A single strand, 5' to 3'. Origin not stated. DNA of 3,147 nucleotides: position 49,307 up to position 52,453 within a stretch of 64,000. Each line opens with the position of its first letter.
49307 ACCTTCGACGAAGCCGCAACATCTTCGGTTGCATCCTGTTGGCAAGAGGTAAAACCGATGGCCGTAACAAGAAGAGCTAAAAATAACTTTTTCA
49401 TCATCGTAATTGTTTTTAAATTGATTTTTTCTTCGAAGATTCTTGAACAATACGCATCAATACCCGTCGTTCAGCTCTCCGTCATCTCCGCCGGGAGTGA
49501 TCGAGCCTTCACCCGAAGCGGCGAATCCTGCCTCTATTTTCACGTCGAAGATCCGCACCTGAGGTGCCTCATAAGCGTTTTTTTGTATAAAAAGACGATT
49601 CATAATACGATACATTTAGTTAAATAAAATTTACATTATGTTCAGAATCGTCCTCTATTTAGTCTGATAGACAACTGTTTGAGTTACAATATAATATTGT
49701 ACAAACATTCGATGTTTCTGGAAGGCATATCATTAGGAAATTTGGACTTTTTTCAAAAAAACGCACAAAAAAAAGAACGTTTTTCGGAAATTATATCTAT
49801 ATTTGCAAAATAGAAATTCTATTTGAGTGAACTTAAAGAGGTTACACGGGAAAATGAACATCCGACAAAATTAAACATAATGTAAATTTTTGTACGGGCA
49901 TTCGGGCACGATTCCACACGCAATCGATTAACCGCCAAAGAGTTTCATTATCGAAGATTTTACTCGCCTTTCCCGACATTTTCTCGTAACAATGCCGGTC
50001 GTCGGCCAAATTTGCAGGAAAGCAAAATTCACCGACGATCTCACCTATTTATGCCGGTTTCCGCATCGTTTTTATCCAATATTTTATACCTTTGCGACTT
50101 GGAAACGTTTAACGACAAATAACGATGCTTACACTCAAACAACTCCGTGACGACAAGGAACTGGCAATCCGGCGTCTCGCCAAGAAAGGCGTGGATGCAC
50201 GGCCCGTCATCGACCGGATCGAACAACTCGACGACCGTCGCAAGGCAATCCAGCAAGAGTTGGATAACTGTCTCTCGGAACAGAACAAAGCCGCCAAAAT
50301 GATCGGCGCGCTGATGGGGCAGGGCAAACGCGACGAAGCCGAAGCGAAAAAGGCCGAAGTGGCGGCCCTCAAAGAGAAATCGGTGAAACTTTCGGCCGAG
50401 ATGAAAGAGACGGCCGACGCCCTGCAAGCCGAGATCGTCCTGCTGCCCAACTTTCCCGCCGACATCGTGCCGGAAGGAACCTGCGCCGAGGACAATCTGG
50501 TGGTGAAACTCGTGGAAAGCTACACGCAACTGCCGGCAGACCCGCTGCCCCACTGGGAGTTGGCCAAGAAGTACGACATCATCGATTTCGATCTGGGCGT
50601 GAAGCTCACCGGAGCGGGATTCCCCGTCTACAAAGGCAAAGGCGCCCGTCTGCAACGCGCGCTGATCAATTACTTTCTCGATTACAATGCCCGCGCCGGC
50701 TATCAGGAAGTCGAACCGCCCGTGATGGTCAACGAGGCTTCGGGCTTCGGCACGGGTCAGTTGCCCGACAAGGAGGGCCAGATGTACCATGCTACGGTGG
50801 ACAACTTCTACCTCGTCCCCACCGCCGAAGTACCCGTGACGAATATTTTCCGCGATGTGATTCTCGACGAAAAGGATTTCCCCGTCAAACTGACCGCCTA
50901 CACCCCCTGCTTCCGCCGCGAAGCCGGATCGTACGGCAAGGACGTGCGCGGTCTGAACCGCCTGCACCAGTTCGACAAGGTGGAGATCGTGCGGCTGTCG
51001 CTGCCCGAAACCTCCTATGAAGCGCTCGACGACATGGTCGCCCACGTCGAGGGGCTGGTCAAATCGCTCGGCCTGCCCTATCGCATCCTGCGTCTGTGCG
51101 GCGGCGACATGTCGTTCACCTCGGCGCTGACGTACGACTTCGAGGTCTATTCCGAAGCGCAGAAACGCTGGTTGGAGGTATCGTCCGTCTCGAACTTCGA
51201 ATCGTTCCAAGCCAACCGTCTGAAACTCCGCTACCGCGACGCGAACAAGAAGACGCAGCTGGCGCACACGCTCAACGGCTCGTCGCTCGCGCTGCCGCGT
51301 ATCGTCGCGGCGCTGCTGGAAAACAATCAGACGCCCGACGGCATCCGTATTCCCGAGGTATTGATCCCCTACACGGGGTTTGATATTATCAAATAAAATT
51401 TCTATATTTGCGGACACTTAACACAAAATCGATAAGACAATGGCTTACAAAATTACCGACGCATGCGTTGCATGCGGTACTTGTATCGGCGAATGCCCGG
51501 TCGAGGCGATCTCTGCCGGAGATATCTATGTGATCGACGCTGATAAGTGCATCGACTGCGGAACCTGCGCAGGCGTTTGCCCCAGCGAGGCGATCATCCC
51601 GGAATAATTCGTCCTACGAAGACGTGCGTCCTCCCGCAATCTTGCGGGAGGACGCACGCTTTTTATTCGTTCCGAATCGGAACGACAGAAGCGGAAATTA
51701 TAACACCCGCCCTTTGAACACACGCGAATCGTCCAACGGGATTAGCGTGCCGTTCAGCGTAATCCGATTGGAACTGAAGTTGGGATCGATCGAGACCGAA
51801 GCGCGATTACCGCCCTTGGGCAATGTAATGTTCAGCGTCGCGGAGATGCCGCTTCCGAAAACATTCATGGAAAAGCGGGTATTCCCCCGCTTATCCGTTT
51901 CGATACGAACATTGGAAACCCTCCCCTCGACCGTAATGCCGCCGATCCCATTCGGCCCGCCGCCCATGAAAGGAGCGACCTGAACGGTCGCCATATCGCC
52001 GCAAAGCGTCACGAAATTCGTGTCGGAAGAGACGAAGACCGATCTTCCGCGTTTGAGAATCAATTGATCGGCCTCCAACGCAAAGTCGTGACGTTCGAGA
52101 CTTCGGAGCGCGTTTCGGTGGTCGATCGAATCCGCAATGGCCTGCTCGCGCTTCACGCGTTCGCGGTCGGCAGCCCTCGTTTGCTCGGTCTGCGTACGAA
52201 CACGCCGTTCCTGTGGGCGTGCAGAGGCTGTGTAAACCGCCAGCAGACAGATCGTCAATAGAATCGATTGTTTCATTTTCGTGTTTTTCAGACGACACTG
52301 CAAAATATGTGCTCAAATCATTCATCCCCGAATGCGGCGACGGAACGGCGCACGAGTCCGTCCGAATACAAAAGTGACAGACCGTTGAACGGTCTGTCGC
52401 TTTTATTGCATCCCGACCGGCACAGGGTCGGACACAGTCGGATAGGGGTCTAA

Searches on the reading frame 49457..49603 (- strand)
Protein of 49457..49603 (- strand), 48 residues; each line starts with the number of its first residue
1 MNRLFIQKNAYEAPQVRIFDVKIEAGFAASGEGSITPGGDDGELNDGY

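Call 29: search_protein_families(library=ncbifam, proteins=[window:49457-49603:-], max_evalue=0.01)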
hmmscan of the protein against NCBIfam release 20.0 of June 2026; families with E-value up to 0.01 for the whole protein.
window:49457-49603:- (48 aa): 0 families

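Call 47: search_protein_families(library=pfam, proteins=[window:49457-49603:-], max_evalue=10)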
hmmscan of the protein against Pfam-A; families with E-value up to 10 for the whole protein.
window:49457-49603:- (48 aa): 0 families

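Call 56: find_homologous_proteins(query=A3, max_evalue=1)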
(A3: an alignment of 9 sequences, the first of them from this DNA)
Query A3 (9 sequences) (48 aa, profile of the alignment): 69 proteins with E <= 1 among 149 candidates.
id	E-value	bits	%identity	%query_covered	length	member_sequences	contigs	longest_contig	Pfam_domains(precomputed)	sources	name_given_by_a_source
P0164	3.5e-16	77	39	48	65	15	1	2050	-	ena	-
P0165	3.8e-16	76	100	100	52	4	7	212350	-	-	-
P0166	3.8e-16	76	41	46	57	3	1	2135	-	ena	-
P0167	7.1e-16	76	41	46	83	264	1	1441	-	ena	-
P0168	7.6e-16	76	41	46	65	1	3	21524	-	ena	-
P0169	8.3e-16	75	41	46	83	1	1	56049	-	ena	-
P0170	1.6e-15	75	41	46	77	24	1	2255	-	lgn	-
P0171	2.5e-15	74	73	77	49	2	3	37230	-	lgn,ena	-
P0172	3.9e-15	73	41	46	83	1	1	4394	-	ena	-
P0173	6.7e-15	73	39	48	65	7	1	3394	-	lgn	-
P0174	1.2e-14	72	80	100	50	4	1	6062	-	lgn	-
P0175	7.0e-14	69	36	52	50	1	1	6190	-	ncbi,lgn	-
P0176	7.3e-14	69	39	48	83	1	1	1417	-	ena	-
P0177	3.3e-13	67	55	92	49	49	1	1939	-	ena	-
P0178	7.4e-13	66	55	92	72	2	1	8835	-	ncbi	ncbi:hypothetical protein, partial [Alistipes communis]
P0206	1.1e-5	43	35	54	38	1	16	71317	-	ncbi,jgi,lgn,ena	-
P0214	1.3e-3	36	58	50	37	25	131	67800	-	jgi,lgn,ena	jgi:hypothetical protein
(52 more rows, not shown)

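Call 58: find_encoding_contigs(protein=P0214, flank=3500, max_places=5)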
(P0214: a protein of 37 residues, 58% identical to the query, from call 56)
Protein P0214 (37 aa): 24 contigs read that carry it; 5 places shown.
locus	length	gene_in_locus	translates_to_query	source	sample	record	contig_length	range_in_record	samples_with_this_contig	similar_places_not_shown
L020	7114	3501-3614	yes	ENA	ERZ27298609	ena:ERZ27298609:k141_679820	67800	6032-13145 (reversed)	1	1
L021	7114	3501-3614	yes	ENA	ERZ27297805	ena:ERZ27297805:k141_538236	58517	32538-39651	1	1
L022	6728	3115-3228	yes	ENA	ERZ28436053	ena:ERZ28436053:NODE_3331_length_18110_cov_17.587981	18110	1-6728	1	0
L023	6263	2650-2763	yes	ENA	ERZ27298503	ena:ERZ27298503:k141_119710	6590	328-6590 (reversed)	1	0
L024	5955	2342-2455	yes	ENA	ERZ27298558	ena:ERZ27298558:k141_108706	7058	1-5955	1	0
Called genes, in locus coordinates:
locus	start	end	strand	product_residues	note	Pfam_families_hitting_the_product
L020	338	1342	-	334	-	PF14057:GGGtGRT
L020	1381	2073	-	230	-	-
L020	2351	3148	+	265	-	PF19293:CdaA_N, PF02457:DAC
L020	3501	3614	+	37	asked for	-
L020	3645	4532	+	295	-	-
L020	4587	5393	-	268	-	PF00288:GHMP_kinases_N, PF08544:GHMP_kinases_C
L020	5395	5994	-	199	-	PF01048:PNP_UDP_1 (faint)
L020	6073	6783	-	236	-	PF04397:LytTR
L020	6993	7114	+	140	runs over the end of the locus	-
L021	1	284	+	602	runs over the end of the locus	PF00884:Sulfatase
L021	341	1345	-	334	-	PF14057:GGGtGRT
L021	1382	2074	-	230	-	-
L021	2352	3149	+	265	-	PF19293:CdaA_N, PF02457:DAC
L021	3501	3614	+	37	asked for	-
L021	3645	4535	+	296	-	-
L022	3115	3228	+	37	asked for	-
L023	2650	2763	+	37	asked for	-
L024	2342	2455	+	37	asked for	-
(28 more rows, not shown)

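Call 59: find_encoding_contigs(protein=P0206, flank=3500, max_places=4)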
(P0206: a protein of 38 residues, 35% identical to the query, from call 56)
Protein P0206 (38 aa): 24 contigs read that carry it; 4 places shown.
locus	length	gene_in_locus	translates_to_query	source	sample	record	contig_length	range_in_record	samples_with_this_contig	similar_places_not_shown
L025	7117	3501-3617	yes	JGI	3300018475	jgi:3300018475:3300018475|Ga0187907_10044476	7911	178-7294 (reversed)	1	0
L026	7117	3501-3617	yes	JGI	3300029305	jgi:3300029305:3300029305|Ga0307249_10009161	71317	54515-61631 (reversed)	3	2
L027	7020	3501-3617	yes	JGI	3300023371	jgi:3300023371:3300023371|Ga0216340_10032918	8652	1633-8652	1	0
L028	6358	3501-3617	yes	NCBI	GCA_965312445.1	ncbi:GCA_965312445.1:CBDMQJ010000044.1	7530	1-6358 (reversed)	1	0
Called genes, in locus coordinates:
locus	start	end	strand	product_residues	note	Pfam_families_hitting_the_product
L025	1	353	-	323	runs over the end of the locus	?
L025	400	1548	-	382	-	PF14903:WG_beta_rep (weak)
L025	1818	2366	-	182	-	PF00254:FKBP_C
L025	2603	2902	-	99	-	-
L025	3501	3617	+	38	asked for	-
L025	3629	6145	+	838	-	PF13149:Mfa_like_1 (faint), PF13306:LRR_5, PF13855:LRR_8 (faint), PF13306:LRR_5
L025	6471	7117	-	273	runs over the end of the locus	PF21478:GcvP2_C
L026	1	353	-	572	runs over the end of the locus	PF16314:DUF4954, PF25084:LbH_EIF2B, PF20683:DUF6819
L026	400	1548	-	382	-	PF14903:WG_beta_rep (weak)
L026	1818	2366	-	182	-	PF00254:FKBP_C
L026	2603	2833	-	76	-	-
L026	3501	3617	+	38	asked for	-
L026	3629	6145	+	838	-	PF13149:Mfa_like_1 (faint), PF13306:LRR_5, PF13855:LRR_8 (faint), PF13306:LRR_5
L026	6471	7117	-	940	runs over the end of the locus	PF02347:GDC-P, PF21478:GcvP2_C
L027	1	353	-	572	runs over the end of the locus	PF16314:DUF4954, PF25084:LbH_EIF2B, PF20683:DUF6819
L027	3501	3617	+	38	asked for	-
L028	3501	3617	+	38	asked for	-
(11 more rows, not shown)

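Call 96: search_solved_structures(query=A3, max_evalue=10, show_alignments=2)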
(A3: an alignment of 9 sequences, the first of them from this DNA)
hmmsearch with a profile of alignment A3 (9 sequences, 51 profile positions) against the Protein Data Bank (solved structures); distinct sequences matched with E-value up to 10: 0.

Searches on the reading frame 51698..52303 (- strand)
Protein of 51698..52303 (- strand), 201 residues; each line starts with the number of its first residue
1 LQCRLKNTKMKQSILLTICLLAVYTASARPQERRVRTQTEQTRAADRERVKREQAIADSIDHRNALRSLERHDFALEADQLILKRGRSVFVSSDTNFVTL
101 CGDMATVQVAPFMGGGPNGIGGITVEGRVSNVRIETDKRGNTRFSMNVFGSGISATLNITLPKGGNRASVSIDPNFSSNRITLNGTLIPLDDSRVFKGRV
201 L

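Call 19: search_protein_families(library=pfam, proteins=[window:51698-52303:-], max_evalue=0.01)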
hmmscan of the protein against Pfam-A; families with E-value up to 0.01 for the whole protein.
window:51698-52303:- (201 aa): 1 family
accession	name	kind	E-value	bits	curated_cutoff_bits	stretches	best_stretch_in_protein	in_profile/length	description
PF14059.11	DUF4251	-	1.5e-32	112.9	27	1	58-187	3-133/133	Domain of unknown function (DUF4251)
